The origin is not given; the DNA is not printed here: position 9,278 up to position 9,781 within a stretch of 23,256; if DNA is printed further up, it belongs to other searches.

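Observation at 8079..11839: Selenium-utilisation locus: yedE-yedF-DUF1858-selB without selA/selD or a selenoprotein in cis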

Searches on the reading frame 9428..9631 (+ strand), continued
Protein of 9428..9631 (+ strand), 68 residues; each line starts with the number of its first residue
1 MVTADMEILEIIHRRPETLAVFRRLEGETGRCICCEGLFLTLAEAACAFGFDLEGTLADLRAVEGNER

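Call 52: search_protein_families(library=ncbifam, proteins=[L018:8341-9327:+, L018:9360-9956:+, L018:10149-11381:-, L018:7412-7837:+, L048:5387-6238:+, L048:6235-7080:+, L048:7004-8401:+, L048:8566-9525:+, L048:9602-10201:+, L082:7983-9086:+], max_evalue=0.00001)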
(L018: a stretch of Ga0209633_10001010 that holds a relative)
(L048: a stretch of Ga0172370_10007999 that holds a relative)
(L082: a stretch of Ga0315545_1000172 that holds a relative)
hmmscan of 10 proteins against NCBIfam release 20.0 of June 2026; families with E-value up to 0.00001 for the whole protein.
L018:8341-9327:+ (328 aa): 15 families
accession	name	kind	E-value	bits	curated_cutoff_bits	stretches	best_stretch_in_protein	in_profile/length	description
TIGR00476.1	selD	equivalog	4.1e-106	354.7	125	1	2-295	16-310/311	selenide, water dikinase SelD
NF002098.0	PRK00943.1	equivalog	6.7e-91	304.8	299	1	17-321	38-338/347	selenide, water dikinase SelD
NF010705.0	PRK14105.1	equivalog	3.3e-44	151.1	291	1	19-244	40-278/345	selenide, water dikinase SelD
TIGR04369.1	fusion_not_SelD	hypoth_equivalog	8.3e-41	139.9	700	1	27-302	382-692/701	oxidoreductase/SelD-related fusion protein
TIGR01379.1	thiL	equivalog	2.2e-22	79.4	184.15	1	25-242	21-244/320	thiamine-phosphate kinase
TIGR03267.1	methan_mark_2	hypoth_equivalog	8.9e-18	64.4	365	1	27-236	43-248/323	methanogenesis marker 2 protein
NF004351.0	PRK05731.1-4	equivalog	1.5e-13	50.6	324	1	28-235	38-248/321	thiamine-phosphate kinase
TIGR04049.1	AIR_rel_sll0787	hypoth_equivalog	1.7e-12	47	321.3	1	28-235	43-242/318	sll0787 family AIR synthase-like protein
TIGR02124.1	hypE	equivalog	4.9e-12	45.5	251.6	1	25-240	30-249/332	hydrogenase expression/formation protein HypE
NF004353.0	PRK05731.2-2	equivalog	3.3e-11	42.8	301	1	28-241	19-232/311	thiamine-phosphate kinase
NF004350.0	PRK05731.1-1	equivalog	4.1e-10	39.1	441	1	41-239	48-244/325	thiamine-phosphate kinase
TIGR04050.1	MSMEG_0567_Cter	hypoth_equivalog_domain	8.7e-10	38.5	312.2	1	43-237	45-229/296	MSMEG_0567/sll0787 family protein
NF004354.0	PRK05731.2-3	equivalog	1.2e-09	38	204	1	65-229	55-213/273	thiamine-phosphate kinase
TIGR01736.1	FGAM_synth_II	equivalog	1.3e-07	30.3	525.75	1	17-236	48-282/718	phosphoribosylformylglycinamidine synthase subunit PurL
NF002290.1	PRK01213.1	equivalog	9.1e-06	24.1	648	0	28-233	423-643/723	phosphoribosylformylglycinamidine synthase subunit PurL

L018:9360-9956:+ (198 aa): 1 family
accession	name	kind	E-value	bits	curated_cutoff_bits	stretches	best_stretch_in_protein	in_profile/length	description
TIGR03527.1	selenium_YedF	equivalog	3.2e-61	206.6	110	1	4-198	1-194/194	sulfurtransferase-like selenium metabolism protein YedF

L018:10149-11381:- (410 aa): 64 families (the best 25 are shown)
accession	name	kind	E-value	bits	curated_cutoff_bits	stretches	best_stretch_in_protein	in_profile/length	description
NF006033.0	PRK08175.1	equivalog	2.9e-150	500.8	647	1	8-395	8-395/407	alanine transaminase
NF006604.0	PRK09148.1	equivalog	3.5e-140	467.6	648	1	12-403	7-398/406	LL-diaminopimelate aminotransferase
NF006387.0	PRK08636.1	equivalog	3.1e-136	454.6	675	1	8-398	6-402/403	LL-diaminopimelate aminotransferase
NF006756.0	PRK09276.1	subfamily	3e-134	447.8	507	1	8-392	3-384/387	LL-diaminopimelate aminotransferase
TIGR03540.1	DapC_direct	equivalog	3.1e-131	437.8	593.25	1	9-391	2-381/383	LL-diaminopimelate aminotransferase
NF004611.0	PRK05942.1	equivalog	1e-121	406.6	628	1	7-393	6-389/394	aspartate aminotransferase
NF005815.0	PRK07681.1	equivalog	5.3e-112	374.7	545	1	9-393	5-385/399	LL-diaminopimelate aminotransferase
NF005977.0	PRK08068.1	subfamily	2e-104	349.9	494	1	7-390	3-383/391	transaminase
NF005613.0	PRK07366.1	equivalog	2.8e-97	326.2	486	1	7-393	1-387/391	LL-diaminopimelate aminotransferase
NF041364.1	GntC_guanitoxin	equivalog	4.9e-82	275.7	415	1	39-392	1-355/356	guanitoxin biosynthesis PLP-dependent (S)-gamma-hydroxy-L-arginine cyclodehydratase GntC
NF004937.0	PRK06290.1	equivalog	3.2e-77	260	585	1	24-337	30-343/410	LL-diaminopimelate aminotransferase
NF004770.0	PRK06108.1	subfamily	7.8e-62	209.3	422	1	35-395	35-393/396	pyridoxal phosphate-dependent aminotransferase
NF006229.0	PRK08361.1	equivalog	7.8e-60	202.9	624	1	29-396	26-390/391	aspartate aminotransferase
TIGR03537.1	DapC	equivalog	9.8e-58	195.7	453.6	1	38-390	2-347/350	succinyldiaminopimelate transaminase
NF041091.1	asp_aminotase_Arch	equivalog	2.2e-57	194.6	550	1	23-392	14-373/376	aspartate aminotransferase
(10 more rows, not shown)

L018:7412-7837:+ (141 aa): 0 families

L048:5387-6238:+ (283 aa): 0 families

L048:6235-7080:+ (281 aa): 1 family
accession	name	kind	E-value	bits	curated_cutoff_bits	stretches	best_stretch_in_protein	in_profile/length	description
NF041277.1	coba_remo_CbiR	equivalog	7.6e-06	25.6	105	1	10-205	14-198/249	cobamide remodeling phosphodiesterase CbiR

L048:7004-8401:+ (465 aa): 8 families
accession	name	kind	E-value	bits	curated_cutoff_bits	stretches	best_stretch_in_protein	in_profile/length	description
TIGR00306.2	apgM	subfamily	6e-93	312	320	1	31-433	1-403/403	2,3-bisphosphoglycerate-independent phosphoglycerate mutase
NF003104.0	PRK04024.1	equivalog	5e-86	289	489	1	30-441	3-409/412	2,3-bisphosphoglycerate-independent phosphoglycerate mutase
NF038358.1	phophono_PhpG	equivalog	8.7e-58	196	545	1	31-433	1-416/417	CMP-5'-phosphonoformate--3-phosphoglycerate phosphonoformyl transferase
NF003242.0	PRK04200.1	equivalog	1.4e-50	172.3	426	1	30-434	1-394/395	cofactor-independent phosphoglycerate mutase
NF003160.0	PRK04135.1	equivalog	1.2e-49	169.1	468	1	27-438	13-397/403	2,3-bisphosphoglycerate-independent phosphoglycerate mutase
TIGR02535.1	hyp_Hser_kinase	hypoth_equivalog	5.5e-47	160.4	446.3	2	219-433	178-396/397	proposed homoserine kinase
NF009049.0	PRK12383.1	equivalog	1.3e-06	27.6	254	1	319-409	282-371/408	phosphopentomutase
TIGR01307.1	pgm_bpd_ind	equivalog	3.4e-06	25.8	330.65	0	30-84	1-52/504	2,3-bisphosphoglycerate-independent phosphoglycerate mutase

L048:8566-9525:+ (319 aa): 14 families
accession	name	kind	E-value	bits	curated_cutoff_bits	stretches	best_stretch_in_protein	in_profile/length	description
TIGR00476.1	selD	equivalog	1.7e-107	359.2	125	1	8-286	34-310/311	selenide, water dikinase SelD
NF002098.0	PRK00943.1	equivalog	1.4e-89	300.4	299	1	8-315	38-341/347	selenide, water dikinase SelD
TIGR04369.1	fusion_not_SelD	hypoth_equivalog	1e-46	159.5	700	1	19-293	383-692/701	oxidoreductase/SelD-related fusion protein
NF010705.0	PRK14105.1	equivalog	1.5e-43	149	291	1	10-235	40-278/345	selenide, water dikinase SelD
TIGR01379.1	thiL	equivalog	1.2e-21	77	184.15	1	15-235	20-246/320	thiamine-phosphate kinase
TIGR03267.1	methan_mark_2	hypoth_equivalog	4.9e-17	62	365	1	15-233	40-253/323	methanogenesis marker 2 protein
TIGR04049.1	AIR_rel_sll0787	hypoth_equivalog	1.3e-14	54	321.3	1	19-232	43-247/318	sll0787 family AIR synthase-like protein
NF004351.0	PRK05731.1-4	equivalog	4.8e-14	52.2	324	1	19-230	38-252/321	thiamine-phosphate kinase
TIGR02124.1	hypE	equivalog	7.1e-14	51.5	251.6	1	15-233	29-251/332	hydrogenase expression/formation protein HypE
NF004353.0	PRK05731.2-2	equivalog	4.6e-11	42.4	301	1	19-235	19-235/311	thiamine-phosphate kinase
NF004354.0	PRK05731.2-3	equivalog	4.7e-10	39.3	204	1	56-224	55-217/273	thiamine-phosphate kinase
TIGR01736.1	FGAM_synth_II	equivalog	1.8e-08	33.1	525.75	1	8-229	48-284/718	phosphoribosylformylglycinamidine synthase subunit PurL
NF004350.0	PRK05731.1-1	equivalog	7.3e-08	31.7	441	1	32-158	48-169/325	thiamine-phosphate kinase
TIGR04050.1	MSMEG_0567_Cter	hypoth_equivalog_domain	1.8e-06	27.6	312.2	1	41-227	52-228/296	MSMEG_0567/sll0787 family protein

L048:9602-10201:+ (199 aa): 1 family
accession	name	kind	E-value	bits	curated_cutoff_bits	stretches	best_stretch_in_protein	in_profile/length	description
TIGR03527.1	selenium_YedF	equivalog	1.5e-66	224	110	1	5-199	1-194/194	sulfurtransferase-like selenium metabolism protein YedF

L082:7983-9086:+ (367 aa): 2 families
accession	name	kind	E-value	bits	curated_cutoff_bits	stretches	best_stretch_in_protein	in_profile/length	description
NF041277.1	coba_remo_CbiR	equivalog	7.1e-09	35.5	105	1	117-317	40-234/249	cobamide remodeling phosphodiesterase CbiR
TIGR03980.1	prismane_assoc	subfamily_domain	5.1e-06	26.4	44.95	0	12-70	1-57/58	hybrid cluster protein-associated redox disulfide domain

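Call 55: predict_structure(alignment_id=A2)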
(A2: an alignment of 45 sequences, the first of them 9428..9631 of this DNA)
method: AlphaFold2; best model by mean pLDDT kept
length: 68 residues; sequences in the alignment: 45
mean_pLDDT: 95.2   pTM: 0.81
mean pLDDT of the five models: 95.2, 94.2, 94.1, 92.9, 92.7
residues with pLDDT >= 90: 62; 70-90: 4; 50-70: 2; < 50: 0
segments of 3 or more residues with pLDDT < 50: none
pLDDT, mean of each block of 10 residues (from residue 1): 97 96 96 97 98 98 81
secondary structure, 60 per line:
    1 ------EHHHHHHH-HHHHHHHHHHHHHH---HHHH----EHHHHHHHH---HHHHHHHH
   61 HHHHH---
elements in order: H8-14 H16-29 H33-36 H42-49 H53-65

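Call 58: fold_search(model_id=the predicted structure, library=pdb)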
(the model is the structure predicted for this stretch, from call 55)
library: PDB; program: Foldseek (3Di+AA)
matches with E <= 10: 53; with E <= 0.001: 0
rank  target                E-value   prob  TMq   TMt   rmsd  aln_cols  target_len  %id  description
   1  2k5e_MODEL_1_A        1.4e-02  1.00  0.80  0.75   2.6        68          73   26  SOLUTION STRUCTURE OF PUTATIVE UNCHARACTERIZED PROTEIN GSU1278 FROM METHANOCALDOCOCCUS JANNASCHII, NORTHEAST S (released 2008-08-26)
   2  2k53_MODEL_1_A        1.5e-01  0.96  0.65  0.64   3.1        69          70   26  NMR solution structure of A3DK08 protein from Clostridium thermocellum: Northeast Structural Genomics Consorti (released 2008-08-19)
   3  5fnn_A                6.8e-01  0.94  0.68  0.23   1.8        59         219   27  Iron and Selenomethionine containing Iron sulfur cluster repair protein YtfE (released 2016-04-27)
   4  2fi0                  1.2e+00  0.66  0.66  0.58   3.9        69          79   17  The crystal structure of the conserved domain protein from Streptococcus pneumoniae TIGR4 (released 2006-02-07)
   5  5fnn_B                1.5e+00  0.80  0.64  0.23   1.8        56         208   27  Iron and Selenomethionine containing Iron sulfur cluster repair protein YtfE (released 2016-04-27)
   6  5fny_B                3.4e+00  0.57  0.69  0.23   2.0        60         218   27  Low solvent content crystal form of Zn containing Iron sulfur cluster repair protein YtfE (released 2016-04-27)
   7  7ms2_A                3.4e+00  0.23  0.57  0.07   4.0        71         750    8  Three-dimensional structure of a GH3 Beta-glucosidase from Clostridium thermocellum in complex with glycerol (released 2022-05-18)
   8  9a50_A                3.8e+00  0.09  0.37  0.12   8.4        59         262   17  Integrative model of RPSB-RPOC by crosslinking MS and deep learning (released 2024-09-18)
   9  8x6g_H                3.8e+00  0.06  0.29  0.11   8.5        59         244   15  Cryo-EM structure of Staphylococcus aureus sigB-dependent RNAP-promoter open complex (released 2024-06-05)
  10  2w25_A                4.1e+00  0.09  0.34  0.19   4.4        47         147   23  Crystal structure of Glu104Ala mutant (released 2009-11-17)
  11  8ydd_E                4.6e+00  0.08  0.36  0.40   9.1        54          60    4  Crystal structure of Nanog(R100A) in complex with Wdr5 (released 2025-03-26)
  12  7dw5_A                4.6e+00  0.06  0.32  0.19   9.9        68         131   13  Crystal structure of DUX4 HD1-HD2 domain complexed with ERG sites (released 2021-11-03)
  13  6e8c_A                5.3e+00  0.07  0.33  0.18   9.2        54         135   13  Crystal structure of the double homeodomain of DUX4 in complex with DNA (released 2018-12-26)
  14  3k2z_A                5.3e+00  0.06  0.29  0.13   7.6        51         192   22  Crystal structure of a LexA protein from Thermotoga maritima (released 2010-10-06)
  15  9a7s_A                5.3e+00  0.05  0.27  0.10   8.5        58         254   17  Integrative model of RPSD-RPOB by crosslinking MS and deep learning (released 2024-09-18)
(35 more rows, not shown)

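Call 59: search_solved_structures(query=A2, max_evalue=1, show_alignments=2)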
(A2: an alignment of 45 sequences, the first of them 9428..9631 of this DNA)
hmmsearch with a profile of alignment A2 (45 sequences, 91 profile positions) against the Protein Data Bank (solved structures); distinct sequences matched with E-value up to 1: 13.
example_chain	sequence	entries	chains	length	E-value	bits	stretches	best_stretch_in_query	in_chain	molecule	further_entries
2k53_A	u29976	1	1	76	8.1e-06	28.5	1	13-85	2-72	A3DK08 Protein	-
2k5e_A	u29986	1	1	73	8.9e-05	25.1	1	12-82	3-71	uncharacterized protein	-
9r7j_A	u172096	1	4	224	0.0029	20.3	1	13-83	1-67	Iron-sulfur cluster repair protein ScdA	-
6hiv_A1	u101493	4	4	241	0.045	16.5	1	53-84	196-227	bL28m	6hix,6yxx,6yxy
9j47_A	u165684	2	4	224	0.076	15.7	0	13-82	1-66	Iron-sulfur cluster repair protein ScdA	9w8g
7aoi_A1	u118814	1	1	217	0.11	15.2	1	53-81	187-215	bL28m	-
5cwc_A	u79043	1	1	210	0.33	13.7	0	51-78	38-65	Designed helical repeat protein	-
7pcu_A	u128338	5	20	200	0.52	13.1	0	6-37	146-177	YTH domain-containing family protein 1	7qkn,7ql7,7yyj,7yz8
7yye_A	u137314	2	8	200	0.66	12.7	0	6-37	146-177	YTH domain-containing family protein 1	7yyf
4rcj_A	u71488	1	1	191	0.66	12.7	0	6-37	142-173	YTH domain-containing family protein 1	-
4rci_A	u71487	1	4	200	0.66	12.7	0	6-37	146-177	YTH domain-containing family protein 1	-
8bs4_A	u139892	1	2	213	0.74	12.6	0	6-37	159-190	YTH domain-containing family protein 1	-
5cwg_A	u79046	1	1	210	0.8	12.5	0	51-80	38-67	Designed helical repeat protein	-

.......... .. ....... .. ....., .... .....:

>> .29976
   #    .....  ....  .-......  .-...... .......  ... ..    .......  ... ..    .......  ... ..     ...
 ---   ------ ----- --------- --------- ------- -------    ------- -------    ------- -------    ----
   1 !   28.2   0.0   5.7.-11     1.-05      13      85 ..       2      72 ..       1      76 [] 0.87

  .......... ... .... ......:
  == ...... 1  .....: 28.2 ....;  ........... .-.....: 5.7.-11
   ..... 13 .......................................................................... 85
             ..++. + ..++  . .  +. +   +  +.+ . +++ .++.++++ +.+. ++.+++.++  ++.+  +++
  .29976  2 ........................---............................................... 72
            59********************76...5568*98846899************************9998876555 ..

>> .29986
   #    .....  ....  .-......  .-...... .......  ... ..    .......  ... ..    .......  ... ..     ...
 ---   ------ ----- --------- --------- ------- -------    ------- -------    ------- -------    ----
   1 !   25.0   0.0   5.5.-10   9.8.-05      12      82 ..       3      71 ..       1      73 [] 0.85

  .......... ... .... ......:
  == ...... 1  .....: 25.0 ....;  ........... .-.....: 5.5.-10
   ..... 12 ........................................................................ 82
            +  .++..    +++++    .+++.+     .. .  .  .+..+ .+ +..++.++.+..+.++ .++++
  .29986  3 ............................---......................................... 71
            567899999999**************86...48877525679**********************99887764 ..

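Call 61: search_protein_families(library=ncbifam, alignment_id=A2, max_evalue=0.01)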
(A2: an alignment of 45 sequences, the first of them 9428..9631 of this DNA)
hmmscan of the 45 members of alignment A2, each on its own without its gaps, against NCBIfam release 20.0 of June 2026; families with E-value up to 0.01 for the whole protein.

A. member 1, window:9428-9631:+ (68 aa): 1 family
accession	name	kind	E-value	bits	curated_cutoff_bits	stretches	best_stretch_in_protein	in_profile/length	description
TIGR03980.1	prismane_assoc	subfamily_domain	6.3e-05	22.9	44.95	1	2-60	1-57/58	hybrid cluster protein-associated redox disulfide domain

B. families by the number of members that match (of 45 scanned): 5 families
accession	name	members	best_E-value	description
TIGR03980.1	prismane_assoc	41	9.4e-12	hybrid cluster protein-associated redox disulfide domain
NF009777.0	PRK13276.1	6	7.1e-08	iron-sulfur cluster repair di-iron protein ScdA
NF009052.0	PRK12386.1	2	0.00044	succinate dehydrogenase/fumarate reductase iron-sulfur subunit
TIGR03652.1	FeS_repair_RIC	1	0.0069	iron-sulfur cluster repair di-iron protein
NF008221.0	PRK10992.1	1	0.0088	iron-sulfur cluster repair protein YtfE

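Call 76: find_homologous_proteins(query=L012:10431-11387:+, max_evalue=1e-60)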
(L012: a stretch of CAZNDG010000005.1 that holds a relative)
Query L012:10431-11387:+ (319 aa): 7995 proteins with E <= 1e-60 among 8000 candidates; the best 120 are listed.
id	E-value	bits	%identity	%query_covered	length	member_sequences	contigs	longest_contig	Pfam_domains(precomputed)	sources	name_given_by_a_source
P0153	1.4e-201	686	99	99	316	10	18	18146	PF00586.30,PF02769.28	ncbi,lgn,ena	-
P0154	4.3e-158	543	79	98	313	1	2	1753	PF00586.30,PF02769.28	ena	-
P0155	1.3e-157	542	75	99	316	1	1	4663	PF00586.30,PF02769.28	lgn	-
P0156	3.7e-155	534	77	98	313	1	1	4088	PF00586.30,PF02769.28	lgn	-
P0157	4.1e-155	534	75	100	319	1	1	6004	PF00586.30,PF02769.28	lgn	-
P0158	4.3e-154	530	76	98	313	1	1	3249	PF00586.30,PF02769.28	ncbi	-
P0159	4.4e-154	530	77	98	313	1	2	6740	PF00586.30,PF02769.28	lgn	-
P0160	1.2e-152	526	75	98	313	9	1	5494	PF00586.30,PF02769.28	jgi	-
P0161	1.6e-151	522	75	100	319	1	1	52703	PF00586.30,PF02769.28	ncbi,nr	ncbi:MAG: selenide, water dikinase SelD [Dehalococcoidales bacterium]|nr:selenide, water dikinase Se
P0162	1.8e-151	522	73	100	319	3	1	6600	PF00586.30,PF02769.28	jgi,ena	-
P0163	6.6e-151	520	75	98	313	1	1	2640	PF00586.30,PF02769.28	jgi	jgi:selenide,water dikinase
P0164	2.3e-150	518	76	95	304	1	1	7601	PF00586.30,PF02769.28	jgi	jgi:selenide,water dikinase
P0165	8.3e-150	516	76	98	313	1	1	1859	PF00586.30,PF02769.28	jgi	jgi:selenide,water dikinase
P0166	3.2e-148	511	74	98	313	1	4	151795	PF00586.30,PF02769.28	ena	-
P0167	3.8e-148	511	73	98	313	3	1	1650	PF00586.30,PF02769.28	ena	-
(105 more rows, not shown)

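Call 77: find_encoding_contigs(protein=P0158, flank=6000, max_places=3)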
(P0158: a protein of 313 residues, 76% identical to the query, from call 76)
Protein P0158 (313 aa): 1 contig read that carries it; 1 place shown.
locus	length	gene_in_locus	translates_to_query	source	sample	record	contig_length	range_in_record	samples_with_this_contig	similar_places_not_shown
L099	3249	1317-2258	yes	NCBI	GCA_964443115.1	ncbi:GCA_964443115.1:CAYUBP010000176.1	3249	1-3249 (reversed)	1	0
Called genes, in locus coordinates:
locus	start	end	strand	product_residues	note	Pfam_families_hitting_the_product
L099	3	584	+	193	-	?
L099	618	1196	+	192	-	PF01206:TusA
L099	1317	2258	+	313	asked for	PF00586:AIRS, PF02769:AIRS_C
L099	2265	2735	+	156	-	-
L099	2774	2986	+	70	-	PF03459:TOBE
